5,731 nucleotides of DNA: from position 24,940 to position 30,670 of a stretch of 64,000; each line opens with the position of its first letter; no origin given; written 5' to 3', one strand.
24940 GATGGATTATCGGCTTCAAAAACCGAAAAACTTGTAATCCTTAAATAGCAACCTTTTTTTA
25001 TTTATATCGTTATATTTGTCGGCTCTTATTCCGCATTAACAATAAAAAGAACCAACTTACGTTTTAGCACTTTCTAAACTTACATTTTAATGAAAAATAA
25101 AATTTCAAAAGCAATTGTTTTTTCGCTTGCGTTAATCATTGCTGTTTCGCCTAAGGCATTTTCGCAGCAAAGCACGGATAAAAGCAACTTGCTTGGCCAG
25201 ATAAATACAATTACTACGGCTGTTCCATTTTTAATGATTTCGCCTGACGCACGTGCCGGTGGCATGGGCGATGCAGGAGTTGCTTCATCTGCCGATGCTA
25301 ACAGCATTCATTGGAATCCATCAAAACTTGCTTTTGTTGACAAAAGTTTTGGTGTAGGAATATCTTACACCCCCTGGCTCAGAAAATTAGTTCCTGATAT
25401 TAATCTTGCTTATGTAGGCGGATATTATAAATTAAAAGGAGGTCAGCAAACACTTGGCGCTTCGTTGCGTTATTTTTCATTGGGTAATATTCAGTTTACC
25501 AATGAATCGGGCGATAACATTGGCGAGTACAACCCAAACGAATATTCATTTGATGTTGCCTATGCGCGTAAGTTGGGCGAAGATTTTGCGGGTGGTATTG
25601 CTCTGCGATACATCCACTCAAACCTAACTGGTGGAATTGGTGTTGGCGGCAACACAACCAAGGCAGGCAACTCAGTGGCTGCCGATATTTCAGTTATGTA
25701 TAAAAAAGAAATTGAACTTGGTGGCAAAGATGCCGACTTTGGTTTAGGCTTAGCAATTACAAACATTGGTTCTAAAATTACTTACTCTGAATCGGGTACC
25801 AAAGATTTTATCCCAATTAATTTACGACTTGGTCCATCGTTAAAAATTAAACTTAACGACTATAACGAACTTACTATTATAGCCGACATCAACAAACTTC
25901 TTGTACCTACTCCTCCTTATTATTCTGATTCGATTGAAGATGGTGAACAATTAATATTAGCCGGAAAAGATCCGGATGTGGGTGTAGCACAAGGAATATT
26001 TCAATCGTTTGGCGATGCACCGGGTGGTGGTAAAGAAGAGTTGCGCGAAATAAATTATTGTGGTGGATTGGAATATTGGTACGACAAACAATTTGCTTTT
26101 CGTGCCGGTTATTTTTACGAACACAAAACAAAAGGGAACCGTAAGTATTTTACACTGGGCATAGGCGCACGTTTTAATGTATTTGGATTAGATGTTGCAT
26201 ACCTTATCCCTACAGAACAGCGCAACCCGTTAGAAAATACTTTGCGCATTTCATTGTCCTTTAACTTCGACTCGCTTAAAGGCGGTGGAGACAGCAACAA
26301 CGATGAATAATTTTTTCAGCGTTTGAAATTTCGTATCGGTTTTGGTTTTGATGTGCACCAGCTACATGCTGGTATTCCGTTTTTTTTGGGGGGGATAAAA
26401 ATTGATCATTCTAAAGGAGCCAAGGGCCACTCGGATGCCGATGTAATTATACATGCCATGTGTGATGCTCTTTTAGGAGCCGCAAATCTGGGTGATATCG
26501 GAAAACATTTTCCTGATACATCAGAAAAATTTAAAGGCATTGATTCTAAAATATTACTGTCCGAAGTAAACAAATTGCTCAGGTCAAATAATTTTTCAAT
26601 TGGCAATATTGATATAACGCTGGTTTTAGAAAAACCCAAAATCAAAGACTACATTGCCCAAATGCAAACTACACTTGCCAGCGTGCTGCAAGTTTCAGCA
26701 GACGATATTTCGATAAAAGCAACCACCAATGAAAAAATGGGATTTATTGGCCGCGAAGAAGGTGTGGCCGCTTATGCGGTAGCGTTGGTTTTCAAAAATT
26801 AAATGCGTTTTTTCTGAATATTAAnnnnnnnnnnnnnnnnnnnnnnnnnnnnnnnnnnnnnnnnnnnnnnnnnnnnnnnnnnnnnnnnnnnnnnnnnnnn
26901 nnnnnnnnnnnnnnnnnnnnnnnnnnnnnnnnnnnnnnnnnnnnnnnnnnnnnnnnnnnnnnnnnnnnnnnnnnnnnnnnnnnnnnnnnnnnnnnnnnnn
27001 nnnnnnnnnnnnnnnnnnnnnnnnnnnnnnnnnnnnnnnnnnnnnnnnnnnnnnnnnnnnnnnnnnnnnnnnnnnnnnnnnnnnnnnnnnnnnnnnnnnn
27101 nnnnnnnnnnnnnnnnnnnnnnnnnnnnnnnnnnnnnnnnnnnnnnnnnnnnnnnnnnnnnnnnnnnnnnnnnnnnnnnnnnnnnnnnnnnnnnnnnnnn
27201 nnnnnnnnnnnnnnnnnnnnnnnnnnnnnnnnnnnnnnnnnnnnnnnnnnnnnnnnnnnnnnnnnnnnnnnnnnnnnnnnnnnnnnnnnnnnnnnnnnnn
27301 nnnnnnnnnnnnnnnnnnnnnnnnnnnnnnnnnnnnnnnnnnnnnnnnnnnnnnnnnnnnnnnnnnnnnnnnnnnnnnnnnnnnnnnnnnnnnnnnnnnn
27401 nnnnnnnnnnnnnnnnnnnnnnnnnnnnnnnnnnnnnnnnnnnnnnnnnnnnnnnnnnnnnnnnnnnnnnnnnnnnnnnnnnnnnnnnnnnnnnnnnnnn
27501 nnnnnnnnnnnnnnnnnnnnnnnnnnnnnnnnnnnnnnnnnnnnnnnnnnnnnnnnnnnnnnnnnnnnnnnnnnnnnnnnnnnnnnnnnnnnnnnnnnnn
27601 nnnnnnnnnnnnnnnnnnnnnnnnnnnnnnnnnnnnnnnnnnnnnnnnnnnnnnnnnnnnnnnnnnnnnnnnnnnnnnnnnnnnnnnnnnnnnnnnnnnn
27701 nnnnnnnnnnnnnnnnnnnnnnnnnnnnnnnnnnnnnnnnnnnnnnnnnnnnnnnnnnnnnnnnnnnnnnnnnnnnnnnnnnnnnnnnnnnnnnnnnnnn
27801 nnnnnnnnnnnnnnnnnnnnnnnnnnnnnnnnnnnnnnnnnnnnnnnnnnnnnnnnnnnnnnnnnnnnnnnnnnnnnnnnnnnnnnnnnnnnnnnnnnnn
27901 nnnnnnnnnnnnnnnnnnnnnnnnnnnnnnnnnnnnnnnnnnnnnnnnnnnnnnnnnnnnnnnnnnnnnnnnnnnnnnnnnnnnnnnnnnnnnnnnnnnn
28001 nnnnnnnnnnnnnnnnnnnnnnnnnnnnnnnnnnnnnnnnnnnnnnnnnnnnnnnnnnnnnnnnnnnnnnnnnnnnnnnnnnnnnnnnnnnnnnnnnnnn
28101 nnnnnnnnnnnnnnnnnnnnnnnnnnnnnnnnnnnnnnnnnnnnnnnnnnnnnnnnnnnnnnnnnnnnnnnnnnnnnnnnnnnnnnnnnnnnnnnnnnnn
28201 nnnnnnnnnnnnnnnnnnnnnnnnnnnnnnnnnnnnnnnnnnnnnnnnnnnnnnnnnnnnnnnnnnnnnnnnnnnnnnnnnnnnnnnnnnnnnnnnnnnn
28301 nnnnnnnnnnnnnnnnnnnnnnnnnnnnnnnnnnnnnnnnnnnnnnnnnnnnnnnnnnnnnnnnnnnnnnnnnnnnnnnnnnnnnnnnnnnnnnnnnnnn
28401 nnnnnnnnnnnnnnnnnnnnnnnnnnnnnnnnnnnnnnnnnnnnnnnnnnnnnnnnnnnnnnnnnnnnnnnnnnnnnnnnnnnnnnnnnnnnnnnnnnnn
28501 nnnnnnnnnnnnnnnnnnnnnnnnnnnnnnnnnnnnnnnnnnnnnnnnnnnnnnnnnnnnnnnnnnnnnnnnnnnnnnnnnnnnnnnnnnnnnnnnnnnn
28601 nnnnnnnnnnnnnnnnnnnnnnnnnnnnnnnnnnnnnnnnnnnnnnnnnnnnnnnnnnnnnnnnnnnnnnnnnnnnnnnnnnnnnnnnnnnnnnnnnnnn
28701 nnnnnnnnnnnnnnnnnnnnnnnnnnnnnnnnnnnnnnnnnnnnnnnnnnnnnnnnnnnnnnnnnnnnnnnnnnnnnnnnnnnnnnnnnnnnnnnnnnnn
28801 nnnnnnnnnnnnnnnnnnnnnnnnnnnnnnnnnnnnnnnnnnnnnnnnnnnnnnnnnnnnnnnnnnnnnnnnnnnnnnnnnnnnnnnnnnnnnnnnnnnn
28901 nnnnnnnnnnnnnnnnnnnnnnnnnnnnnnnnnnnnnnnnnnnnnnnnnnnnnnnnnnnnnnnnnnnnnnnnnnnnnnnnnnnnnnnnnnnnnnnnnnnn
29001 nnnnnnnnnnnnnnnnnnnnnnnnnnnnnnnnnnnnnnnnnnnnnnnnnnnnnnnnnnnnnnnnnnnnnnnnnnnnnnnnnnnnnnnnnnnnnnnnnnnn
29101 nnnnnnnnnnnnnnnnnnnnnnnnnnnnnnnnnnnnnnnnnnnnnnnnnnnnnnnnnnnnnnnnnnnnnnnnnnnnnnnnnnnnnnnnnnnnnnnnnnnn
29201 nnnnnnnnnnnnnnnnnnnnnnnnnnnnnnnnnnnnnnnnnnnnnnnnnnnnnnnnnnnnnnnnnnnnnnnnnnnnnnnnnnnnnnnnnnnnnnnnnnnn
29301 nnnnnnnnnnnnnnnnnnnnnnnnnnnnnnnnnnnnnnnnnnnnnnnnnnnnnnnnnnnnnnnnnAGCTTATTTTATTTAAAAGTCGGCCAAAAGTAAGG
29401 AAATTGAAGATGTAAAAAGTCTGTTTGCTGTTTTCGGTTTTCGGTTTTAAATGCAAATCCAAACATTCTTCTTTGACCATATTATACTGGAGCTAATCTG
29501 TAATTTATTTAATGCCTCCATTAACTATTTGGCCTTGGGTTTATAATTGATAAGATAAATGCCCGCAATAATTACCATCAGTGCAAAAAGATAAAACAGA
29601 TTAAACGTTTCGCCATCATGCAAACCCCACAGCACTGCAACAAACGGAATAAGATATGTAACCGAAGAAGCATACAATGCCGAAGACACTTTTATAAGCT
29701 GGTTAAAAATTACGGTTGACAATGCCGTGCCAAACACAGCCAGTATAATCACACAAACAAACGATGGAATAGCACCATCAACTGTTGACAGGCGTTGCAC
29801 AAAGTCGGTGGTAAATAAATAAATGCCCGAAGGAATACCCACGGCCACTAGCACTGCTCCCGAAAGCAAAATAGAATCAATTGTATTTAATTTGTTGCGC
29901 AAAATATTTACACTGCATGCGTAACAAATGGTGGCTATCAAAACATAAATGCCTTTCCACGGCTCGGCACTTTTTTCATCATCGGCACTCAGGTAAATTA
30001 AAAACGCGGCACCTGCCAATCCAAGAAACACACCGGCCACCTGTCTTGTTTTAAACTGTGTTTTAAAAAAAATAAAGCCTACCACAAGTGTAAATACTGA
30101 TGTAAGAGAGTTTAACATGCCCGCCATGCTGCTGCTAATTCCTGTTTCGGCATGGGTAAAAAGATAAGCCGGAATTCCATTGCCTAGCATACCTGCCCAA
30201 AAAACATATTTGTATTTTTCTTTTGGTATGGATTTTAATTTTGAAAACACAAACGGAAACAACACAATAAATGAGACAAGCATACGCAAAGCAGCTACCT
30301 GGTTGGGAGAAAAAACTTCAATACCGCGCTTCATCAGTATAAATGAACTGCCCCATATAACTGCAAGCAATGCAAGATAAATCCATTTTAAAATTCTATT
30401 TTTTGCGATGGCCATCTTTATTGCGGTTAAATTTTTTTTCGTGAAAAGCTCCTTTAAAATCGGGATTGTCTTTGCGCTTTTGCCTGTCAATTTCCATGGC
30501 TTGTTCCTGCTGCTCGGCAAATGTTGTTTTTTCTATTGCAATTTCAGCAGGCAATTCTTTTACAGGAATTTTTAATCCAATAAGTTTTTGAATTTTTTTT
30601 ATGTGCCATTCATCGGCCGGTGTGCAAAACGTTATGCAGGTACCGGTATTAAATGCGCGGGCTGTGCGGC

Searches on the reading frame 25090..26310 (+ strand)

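Call 60: search_protein_families(library=pfam, proteins=[window:25090-26310:+], max_evalue=0.00001)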
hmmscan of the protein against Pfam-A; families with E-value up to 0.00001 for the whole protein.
window:25090-26310:+ (406 aa): 1 family
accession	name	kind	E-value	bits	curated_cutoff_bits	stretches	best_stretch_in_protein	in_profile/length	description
PF19572.5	PorV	-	1.6e-68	231.4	27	1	38-276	6-242/243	Type IX secretion system protein PorV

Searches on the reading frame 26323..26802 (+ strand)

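Call 60: search_protein_families(library=pfam, proteins=[window:26323-26802:+], max_evalue=0.00001)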
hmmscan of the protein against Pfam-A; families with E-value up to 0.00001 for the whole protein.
window:26323-26802:+ (159 aa): 1 family
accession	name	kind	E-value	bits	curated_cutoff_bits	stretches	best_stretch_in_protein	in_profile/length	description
PF02542.21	YgbB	-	3.8e-67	225.9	26.7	1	3-156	1-154/155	YgbB family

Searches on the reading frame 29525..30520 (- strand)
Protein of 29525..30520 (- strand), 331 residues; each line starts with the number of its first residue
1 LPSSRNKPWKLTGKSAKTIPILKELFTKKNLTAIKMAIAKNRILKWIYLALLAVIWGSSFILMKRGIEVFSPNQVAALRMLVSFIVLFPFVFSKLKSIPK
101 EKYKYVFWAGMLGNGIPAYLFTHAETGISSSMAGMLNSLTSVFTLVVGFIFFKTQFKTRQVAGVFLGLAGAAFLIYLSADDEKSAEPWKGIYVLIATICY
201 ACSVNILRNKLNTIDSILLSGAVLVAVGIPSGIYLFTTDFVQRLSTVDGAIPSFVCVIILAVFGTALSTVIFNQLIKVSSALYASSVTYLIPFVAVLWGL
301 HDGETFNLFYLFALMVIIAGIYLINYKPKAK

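Call 60: search_protein_families(library=pfam, proteins=[window:29525-30520:-], max_evalue=0.00001)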
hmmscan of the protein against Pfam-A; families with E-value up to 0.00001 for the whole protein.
window:29525-30520:- (331 aa): 1 family
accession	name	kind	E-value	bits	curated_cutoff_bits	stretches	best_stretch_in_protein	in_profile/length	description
PF00892.27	EamA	-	1.3e-34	119.8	28.2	2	45-175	2-134/135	EamA-like transporter family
